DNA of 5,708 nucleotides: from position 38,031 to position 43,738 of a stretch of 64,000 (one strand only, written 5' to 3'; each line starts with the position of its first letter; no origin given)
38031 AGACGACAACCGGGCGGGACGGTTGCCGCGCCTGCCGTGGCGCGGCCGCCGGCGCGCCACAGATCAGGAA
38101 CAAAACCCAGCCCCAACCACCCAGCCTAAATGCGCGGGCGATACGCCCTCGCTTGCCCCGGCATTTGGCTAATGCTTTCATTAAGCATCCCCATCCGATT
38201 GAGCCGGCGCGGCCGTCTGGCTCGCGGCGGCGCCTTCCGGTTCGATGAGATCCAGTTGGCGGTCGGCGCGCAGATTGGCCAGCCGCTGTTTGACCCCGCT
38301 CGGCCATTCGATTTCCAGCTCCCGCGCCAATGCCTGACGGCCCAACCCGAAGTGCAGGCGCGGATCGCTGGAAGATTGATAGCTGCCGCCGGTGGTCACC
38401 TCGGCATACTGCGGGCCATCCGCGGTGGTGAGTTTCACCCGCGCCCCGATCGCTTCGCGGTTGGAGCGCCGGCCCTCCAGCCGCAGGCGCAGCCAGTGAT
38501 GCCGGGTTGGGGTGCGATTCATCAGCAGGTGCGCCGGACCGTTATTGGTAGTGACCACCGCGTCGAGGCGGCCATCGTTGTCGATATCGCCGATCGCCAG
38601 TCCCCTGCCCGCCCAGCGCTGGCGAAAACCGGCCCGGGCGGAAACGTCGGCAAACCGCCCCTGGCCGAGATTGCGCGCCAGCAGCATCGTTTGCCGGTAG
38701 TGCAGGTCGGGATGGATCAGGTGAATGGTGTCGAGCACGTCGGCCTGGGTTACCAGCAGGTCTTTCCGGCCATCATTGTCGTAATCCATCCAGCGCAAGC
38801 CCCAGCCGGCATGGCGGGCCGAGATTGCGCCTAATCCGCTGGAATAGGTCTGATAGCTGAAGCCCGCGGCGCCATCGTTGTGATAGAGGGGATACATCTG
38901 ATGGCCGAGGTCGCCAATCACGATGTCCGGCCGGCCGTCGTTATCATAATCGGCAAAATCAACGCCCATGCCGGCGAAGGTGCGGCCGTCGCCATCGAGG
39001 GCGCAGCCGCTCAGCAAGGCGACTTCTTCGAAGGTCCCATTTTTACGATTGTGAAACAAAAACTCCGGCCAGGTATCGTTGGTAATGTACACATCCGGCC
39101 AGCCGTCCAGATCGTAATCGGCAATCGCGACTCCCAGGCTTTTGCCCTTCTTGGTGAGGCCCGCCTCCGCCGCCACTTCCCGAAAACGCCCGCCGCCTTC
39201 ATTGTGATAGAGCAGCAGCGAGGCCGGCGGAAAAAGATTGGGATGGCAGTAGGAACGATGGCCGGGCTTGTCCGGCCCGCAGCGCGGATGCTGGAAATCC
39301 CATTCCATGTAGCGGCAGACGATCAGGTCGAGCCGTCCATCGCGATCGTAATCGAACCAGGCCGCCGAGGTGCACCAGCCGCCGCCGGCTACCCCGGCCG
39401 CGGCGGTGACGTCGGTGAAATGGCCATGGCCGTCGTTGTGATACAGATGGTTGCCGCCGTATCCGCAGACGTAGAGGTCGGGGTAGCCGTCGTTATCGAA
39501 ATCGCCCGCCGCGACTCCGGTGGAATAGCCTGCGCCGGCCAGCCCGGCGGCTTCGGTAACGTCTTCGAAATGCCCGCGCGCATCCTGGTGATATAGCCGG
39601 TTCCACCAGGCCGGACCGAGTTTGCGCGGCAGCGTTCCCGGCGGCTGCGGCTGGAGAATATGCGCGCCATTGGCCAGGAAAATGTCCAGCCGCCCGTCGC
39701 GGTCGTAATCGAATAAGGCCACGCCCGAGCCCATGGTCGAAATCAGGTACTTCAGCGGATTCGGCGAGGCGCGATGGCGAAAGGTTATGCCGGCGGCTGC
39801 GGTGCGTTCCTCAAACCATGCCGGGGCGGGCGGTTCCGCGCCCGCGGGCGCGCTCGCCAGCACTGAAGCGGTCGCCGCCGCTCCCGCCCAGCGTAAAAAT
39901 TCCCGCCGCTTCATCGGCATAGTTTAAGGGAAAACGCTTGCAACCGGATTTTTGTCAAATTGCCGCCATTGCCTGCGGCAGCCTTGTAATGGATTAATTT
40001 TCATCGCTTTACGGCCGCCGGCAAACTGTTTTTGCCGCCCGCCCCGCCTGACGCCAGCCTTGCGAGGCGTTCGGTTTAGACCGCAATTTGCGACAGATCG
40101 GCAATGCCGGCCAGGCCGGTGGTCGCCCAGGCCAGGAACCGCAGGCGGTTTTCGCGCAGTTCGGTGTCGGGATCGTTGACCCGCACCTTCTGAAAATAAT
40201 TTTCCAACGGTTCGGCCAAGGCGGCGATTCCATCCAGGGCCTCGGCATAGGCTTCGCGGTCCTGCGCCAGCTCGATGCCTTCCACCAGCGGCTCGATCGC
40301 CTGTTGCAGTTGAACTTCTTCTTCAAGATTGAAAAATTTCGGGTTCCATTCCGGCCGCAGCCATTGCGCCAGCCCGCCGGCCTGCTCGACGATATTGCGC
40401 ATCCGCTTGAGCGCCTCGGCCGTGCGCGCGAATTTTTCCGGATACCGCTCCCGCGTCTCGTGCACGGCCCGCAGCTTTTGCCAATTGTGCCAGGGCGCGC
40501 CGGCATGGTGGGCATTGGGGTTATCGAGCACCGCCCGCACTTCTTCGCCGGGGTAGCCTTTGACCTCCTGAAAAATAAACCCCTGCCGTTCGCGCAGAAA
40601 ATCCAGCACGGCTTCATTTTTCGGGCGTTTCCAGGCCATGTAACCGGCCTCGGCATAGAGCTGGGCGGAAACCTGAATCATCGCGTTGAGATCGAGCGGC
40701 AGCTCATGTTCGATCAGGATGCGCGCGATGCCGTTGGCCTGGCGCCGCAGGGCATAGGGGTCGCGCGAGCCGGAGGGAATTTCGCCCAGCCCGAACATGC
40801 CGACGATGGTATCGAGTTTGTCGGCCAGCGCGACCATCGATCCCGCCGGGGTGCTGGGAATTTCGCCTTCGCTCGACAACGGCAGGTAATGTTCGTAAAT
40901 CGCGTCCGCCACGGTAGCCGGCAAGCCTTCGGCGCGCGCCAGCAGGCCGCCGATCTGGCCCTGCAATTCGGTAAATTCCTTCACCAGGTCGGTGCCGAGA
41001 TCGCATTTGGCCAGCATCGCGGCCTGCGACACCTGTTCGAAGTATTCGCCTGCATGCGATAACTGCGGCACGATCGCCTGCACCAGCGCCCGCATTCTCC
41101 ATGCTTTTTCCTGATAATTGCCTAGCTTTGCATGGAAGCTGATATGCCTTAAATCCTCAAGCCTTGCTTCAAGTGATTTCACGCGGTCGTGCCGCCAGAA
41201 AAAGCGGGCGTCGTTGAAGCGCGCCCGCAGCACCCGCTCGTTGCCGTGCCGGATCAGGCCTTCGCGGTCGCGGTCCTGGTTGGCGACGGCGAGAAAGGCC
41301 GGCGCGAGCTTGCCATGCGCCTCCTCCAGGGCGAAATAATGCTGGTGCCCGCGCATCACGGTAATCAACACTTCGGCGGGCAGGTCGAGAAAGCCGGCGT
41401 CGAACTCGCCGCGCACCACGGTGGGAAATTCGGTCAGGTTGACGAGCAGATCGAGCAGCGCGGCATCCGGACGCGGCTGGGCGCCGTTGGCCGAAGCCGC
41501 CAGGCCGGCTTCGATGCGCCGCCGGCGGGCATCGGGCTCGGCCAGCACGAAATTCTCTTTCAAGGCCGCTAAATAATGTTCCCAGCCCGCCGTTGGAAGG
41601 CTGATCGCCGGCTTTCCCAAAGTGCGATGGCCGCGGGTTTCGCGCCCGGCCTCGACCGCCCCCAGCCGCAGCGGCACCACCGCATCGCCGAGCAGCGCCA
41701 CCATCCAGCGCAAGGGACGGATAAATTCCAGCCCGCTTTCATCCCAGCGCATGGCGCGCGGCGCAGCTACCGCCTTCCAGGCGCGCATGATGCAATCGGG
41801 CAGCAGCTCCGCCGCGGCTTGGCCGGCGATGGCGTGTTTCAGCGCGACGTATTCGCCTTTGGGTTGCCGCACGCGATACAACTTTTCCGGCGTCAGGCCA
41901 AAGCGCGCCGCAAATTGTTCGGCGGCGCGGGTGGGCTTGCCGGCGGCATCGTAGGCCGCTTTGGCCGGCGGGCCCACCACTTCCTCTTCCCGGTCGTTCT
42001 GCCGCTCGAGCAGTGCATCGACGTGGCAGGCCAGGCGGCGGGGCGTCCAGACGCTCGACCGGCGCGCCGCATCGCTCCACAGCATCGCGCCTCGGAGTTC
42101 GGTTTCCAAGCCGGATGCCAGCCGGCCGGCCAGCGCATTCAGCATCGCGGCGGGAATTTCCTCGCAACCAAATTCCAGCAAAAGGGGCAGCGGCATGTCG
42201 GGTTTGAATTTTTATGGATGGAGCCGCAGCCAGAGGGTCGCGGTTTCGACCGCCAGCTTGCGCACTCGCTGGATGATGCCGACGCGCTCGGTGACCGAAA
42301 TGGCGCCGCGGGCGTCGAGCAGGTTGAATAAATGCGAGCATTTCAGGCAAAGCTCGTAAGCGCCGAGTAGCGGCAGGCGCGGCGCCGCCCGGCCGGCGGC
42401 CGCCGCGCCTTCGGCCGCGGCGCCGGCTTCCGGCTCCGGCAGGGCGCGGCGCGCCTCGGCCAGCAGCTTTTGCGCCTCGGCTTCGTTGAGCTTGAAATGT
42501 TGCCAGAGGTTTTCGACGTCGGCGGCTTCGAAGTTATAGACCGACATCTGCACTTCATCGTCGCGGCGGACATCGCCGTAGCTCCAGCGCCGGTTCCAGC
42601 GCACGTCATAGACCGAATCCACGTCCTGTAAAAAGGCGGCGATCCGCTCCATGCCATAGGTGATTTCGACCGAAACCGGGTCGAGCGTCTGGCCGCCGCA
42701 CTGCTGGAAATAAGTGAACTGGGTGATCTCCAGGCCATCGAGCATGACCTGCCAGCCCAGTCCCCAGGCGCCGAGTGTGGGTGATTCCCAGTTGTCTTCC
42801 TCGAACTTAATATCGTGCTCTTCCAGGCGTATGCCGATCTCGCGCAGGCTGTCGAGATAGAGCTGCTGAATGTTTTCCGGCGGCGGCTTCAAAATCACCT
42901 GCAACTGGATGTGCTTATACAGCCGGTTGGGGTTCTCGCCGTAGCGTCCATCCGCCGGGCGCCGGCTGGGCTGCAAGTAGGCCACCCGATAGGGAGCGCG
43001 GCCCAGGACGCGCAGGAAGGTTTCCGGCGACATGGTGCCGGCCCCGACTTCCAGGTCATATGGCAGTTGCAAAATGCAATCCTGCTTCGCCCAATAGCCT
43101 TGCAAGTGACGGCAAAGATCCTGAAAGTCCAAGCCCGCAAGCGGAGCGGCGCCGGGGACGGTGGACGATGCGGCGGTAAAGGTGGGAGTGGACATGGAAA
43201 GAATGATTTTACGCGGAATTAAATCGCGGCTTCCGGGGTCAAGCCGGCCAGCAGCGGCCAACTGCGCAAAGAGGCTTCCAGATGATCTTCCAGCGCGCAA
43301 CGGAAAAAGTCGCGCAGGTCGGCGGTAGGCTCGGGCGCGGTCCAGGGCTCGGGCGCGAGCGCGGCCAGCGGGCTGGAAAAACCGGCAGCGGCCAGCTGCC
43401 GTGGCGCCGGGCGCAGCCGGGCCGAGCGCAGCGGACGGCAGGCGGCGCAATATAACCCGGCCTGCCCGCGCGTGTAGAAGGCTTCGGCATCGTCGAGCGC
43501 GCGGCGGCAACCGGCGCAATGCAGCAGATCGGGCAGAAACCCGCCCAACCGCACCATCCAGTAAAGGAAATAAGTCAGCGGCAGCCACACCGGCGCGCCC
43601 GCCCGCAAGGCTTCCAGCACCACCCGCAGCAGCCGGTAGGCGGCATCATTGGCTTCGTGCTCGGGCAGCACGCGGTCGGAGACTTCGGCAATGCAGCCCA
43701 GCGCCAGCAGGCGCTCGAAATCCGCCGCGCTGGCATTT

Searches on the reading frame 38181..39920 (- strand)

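Call 60: search_protein_families(library=pfam, proteins=[window:38181-39920:-], max_evalue=0.00001)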
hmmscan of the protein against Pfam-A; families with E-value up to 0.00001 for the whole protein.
window:38181-39920:- (579 aa): 3 families
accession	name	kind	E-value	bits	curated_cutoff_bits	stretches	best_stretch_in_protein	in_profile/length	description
PF13517.12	FG-GAP_3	-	8.1e-55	183.7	26.9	5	140-201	1-61/61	FG-GAP-like repeat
PF07593.17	UnbV_ASPIC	-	1.3e-23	83.1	23.4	1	490-556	1-67/68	ASPIC and UnbV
PF01839.29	FG-GAP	-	2.4e-19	69.2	22.1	0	134-151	3-20/37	FG-GAP repeat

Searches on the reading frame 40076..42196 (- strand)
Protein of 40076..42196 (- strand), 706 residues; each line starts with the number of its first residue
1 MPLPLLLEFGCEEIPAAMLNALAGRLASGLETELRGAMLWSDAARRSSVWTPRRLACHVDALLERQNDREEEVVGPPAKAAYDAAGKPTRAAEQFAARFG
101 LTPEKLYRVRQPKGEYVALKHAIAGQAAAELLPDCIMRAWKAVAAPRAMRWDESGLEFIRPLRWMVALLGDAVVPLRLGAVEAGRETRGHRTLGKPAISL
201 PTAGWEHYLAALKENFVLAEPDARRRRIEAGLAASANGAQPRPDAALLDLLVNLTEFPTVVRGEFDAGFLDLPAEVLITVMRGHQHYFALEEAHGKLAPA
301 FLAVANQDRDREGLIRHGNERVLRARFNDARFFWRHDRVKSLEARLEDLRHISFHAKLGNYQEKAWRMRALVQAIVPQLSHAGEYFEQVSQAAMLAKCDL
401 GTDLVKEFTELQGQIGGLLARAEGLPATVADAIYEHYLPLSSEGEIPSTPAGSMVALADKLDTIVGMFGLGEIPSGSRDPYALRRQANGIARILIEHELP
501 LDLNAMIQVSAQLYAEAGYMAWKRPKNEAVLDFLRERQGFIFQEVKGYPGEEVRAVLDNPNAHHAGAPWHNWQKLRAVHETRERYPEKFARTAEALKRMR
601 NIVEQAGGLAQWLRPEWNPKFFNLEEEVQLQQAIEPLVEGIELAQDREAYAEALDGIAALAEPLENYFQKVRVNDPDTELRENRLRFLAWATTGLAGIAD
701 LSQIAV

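Call 61: search_protein_families(library=pfam, proteins=[window:40076-42196:-], max_evalue=0.00001)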
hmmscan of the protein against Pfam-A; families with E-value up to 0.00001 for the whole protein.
window:40076-42196:- (706 aa): 2 families
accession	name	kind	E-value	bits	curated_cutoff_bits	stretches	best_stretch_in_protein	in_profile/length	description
PF02092.22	tRNA_synt_2f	-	9.7e-176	586.2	29.2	1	5-557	1-535/536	Glycyl-tRNA synthetase beta subunit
PF05746.21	DALR_1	-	3e-07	30.9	22.3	1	594-692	3-99/117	DALR anticodon binding domain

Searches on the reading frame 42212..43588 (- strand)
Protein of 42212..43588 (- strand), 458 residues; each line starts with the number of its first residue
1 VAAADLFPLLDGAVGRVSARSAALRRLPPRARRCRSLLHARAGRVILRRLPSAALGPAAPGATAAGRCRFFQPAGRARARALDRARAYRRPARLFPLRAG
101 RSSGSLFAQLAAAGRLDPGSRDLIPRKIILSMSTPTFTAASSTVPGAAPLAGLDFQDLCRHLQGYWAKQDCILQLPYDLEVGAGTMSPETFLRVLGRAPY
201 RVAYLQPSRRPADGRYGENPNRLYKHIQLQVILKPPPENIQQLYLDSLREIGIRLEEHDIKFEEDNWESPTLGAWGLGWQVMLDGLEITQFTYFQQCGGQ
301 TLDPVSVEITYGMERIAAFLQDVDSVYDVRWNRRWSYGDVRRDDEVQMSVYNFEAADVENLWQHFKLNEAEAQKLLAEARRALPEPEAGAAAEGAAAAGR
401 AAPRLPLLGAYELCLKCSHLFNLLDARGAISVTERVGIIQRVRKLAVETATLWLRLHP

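Call 61: search_protein_families(library=pfam, proteins=[window:42212-43588:-], max_evalue=0.00001)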
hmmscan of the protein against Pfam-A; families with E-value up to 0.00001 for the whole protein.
window:42212-43588:- (458 aa): 1 family
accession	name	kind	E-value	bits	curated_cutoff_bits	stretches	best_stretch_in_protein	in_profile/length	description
PF02091.20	tRNA-synt_2e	-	6.4e-126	419.7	27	1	155-455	1-275/278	Glycyl-tRNA synthetase alpha subunit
